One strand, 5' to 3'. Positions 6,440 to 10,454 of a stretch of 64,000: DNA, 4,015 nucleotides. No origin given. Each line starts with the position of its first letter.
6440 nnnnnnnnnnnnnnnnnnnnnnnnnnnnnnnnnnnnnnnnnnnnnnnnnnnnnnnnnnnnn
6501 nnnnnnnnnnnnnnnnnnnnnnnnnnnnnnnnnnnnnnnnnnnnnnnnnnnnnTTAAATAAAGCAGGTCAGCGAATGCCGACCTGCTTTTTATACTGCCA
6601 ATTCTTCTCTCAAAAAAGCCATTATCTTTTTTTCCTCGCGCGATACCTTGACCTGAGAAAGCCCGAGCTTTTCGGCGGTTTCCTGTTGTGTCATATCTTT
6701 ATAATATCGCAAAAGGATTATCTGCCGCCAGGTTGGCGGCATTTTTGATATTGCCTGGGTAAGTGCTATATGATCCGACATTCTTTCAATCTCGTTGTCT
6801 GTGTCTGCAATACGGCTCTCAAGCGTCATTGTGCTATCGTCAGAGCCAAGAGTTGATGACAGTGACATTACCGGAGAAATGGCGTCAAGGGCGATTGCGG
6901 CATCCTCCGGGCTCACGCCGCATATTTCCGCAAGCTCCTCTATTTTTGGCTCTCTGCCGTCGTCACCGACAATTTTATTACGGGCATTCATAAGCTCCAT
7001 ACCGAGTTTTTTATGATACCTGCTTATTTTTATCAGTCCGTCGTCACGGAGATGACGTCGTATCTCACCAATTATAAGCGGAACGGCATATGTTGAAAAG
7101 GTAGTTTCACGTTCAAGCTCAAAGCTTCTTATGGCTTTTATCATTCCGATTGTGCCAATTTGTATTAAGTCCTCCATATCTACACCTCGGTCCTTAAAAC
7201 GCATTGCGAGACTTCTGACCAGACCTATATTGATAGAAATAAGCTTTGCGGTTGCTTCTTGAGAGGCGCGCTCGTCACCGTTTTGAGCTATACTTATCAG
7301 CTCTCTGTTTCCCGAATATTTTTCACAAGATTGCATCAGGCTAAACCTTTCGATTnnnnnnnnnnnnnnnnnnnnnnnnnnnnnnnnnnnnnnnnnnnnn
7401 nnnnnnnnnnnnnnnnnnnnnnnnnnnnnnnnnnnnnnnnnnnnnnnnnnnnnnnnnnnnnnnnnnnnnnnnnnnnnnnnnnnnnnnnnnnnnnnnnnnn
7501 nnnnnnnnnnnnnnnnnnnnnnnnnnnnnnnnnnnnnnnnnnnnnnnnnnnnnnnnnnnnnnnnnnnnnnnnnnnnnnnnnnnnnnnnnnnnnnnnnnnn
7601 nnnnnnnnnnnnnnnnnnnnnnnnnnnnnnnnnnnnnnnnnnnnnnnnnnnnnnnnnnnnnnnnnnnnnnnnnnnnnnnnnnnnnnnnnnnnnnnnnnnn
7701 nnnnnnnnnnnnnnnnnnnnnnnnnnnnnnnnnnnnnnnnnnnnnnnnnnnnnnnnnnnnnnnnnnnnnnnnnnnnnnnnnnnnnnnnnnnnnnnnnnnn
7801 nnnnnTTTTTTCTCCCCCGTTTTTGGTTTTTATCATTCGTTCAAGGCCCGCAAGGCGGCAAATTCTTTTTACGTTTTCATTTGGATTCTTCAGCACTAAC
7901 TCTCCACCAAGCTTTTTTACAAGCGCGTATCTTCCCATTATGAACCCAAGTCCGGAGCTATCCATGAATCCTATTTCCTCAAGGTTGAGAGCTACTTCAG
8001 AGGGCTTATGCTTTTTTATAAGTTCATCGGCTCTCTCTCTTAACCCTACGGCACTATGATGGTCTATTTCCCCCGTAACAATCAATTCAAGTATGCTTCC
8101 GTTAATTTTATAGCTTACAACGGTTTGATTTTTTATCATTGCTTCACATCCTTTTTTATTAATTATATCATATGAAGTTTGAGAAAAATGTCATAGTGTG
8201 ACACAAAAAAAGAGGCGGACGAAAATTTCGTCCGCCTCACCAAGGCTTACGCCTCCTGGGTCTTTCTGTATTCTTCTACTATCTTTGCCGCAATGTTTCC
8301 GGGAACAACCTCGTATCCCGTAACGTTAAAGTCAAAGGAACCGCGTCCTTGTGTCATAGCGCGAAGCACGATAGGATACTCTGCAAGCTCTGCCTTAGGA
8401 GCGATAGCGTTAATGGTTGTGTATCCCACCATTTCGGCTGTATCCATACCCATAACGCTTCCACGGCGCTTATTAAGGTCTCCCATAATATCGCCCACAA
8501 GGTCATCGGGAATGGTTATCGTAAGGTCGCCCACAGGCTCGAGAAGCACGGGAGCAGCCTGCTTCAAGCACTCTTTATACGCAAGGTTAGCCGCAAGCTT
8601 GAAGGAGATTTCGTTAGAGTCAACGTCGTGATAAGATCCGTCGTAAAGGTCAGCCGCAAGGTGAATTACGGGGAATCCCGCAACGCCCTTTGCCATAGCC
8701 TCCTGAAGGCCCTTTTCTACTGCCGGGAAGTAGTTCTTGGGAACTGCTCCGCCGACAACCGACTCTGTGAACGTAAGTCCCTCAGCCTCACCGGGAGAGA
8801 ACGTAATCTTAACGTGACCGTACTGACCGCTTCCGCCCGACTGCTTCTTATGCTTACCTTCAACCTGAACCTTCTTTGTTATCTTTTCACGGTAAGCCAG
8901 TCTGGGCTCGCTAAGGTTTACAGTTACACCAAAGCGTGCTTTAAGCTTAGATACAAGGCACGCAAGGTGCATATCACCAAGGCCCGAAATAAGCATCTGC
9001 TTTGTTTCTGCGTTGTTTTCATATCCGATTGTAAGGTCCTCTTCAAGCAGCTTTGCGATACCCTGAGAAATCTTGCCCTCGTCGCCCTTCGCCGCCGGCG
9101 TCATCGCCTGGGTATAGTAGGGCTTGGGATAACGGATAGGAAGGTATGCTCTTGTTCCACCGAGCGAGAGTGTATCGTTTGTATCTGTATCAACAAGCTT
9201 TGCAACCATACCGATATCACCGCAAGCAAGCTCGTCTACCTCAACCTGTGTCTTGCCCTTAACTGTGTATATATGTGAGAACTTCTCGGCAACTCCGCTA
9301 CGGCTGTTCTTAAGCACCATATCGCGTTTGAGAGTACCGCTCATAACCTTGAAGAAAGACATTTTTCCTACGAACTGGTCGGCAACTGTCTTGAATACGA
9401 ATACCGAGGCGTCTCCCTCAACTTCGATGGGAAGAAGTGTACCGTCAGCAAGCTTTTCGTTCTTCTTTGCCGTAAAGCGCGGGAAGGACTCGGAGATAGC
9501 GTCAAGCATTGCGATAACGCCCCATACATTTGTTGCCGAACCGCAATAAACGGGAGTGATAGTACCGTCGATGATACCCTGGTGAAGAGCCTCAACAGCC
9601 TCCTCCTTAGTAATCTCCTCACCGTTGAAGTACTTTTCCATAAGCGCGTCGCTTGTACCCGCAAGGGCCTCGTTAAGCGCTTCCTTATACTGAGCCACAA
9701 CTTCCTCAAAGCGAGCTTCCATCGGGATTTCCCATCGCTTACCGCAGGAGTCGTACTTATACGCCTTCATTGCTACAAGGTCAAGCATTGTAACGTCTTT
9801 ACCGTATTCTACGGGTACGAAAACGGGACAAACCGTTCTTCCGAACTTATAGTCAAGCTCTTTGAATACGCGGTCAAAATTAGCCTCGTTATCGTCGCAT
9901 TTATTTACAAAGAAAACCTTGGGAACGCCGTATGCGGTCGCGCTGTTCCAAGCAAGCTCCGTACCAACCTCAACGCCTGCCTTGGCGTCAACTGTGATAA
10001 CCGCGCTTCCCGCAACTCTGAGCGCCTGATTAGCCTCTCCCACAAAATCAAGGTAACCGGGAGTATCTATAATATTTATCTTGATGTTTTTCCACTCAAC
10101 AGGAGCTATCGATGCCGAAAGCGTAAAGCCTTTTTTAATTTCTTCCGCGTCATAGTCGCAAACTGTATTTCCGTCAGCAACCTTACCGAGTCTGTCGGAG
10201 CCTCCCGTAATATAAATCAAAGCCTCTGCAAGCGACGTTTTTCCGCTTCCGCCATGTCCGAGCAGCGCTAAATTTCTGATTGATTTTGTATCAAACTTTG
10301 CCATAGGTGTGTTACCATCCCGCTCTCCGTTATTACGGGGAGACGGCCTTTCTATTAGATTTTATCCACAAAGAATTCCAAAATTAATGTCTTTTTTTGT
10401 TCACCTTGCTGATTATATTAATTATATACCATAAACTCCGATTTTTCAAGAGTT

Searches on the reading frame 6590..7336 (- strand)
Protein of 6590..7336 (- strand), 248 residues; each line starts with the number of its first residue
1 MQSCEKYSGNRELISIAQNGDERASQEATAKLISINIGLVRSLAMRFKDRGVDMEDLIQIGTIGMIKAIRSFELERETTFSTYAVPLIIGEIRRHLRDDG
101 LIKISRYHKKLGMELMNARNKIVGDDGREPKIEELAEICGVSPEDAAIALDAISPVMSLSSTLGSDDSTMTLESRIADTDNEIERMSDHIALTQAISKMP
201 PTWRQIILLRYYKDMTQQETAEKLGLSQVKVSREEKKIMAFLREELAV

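Call 44: search_protein_families(library=ncbifam, max_evalue=0.01, proteins=[window:6590-7336:-])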
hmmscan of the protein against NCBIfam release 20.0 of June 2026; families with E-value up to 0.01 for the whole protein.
window:6590-7336:- (248 aa): 87 families (the best 25 are shown)
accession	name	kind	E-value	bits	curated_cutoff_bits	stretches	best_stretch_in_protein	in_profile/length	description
TIGR02885.1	spore_sigF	equivalog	2.2e-72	243.6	321.45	1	13-246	1-231/231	RNA polymerase sporulation sigma factor SigF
NF004052.0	PRK05572.1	subfamily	5.8e-72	242.2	311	1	6-246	15-250/252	SigF/SigG family RNA polymerase sporulation sigma factor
TIGR02980.1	SigBFG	subfamily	4.3e-69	232.7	234.35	1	26-246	2-226/227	SigB/SigF/SigG family RNA polymerase sigma factor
NF006071.0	PRK08215.1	equivalog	2.8e-55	187.7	372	1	10-245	24-256/258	RNA polymerase sporulation sigma factor SigG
TIGR02850.1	spore_sigG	equivalog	3.7e-51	174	457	1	10-243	21-251/254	RNA polymerase sporulation sigma factor SigG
NF005514.0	PRK07122.1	subfamily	5.1e-41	140.6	372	1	22-246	35-263/264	RNA polymerase sigma factor SigF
NF005644.0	PRK07408.1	subfamily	6e-41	140.8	261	1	14-246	14-253/258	RNA polymerase sigma factor SigF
TIGR02941.1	Sigma_B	equivalog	3.3e-36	125.1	315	1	11-244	13-251/255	RNA polymerase sigma factor SigB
TIGR02937.1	sigma70-ECF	superfamily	7.1e-35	120.1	42.9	1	28-246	2-165/165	sigma-70 family RNA polymerase sigma factor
TIGR02479.1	FliA_WhiG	subfamily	1.9e-27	96.4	189.6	1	40-246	9-223/224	FliA/WhiG family RNA polymerase sigma factor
NF006158.0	PRK08301.1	equivalog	6e-26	91.4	339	2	24-100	56-132/241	RNA polymerase sporulation sigma factor SigE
TIGR02997.1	Sig70-cyanoRpoD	subfamily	1.7e-25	89.9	384.5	1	23-243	70-298/298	RNA polymerase sigma factor, RpoD/SigA family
TIGR02393.1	RpoD_Cterm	equivalog_domain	6.5e-25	88.1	354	1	28-235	1-212/238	RNA polymerase sigma factor RpoD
NF005413.0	PRK06986.1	subfamily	3.7e-24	85.9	201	1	24-247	10-237/241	RNA polymerase sigma factor FliA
TIGR02835.1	spore_sigmaE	equivalog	4.5e-24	85.2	348.6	2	13-103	42-128/234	RNA polymerase sporulation sigma factor SigE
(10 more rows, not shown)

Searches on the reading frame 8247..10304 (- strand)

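Call 15: search_protein_families(library=pfam, max_evalue=0.001, proteins=[window:8247-10304:-])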
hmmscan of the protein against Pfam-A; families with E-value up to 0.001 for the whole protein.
window:8247-10304:- (685 aa): 7 families
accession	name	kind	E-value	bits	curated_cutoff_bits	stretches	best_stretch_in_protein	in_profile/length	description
PF00009.33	GTP_EFTU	-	1.2e-41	142.8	26.5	1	7-275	1-187/188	Elongation factor Tu GTP binding domain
PF03764.24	EFG_IV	-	4.1e-36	123.8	24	1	467-583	1-120/121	Elongation factor G, domain IV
PF00679.30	EFG_C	-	9.2e-23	80.5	27.9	1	586-673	1-87/89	Elongation factor G C-terminus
PF14492.12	EFG_III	-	5.1e-21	74.9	27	1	393-465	2-74/75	Elongation Factor G, domain III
PF22042.2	EF-G_D2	-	3.9e-15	56.2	27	1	299-380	2-82/84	Elongation factor G domain 2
PF03144.31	GTP_EFTU_D2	-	1.5e-06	28.9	30.3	1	313-379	1-72/73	Elongation factor Tu domain 2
PF01926.29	MMR_HSR1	-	0.00035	21.1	21.9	0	12-114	2-92/113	50S ribosome-binding GTPase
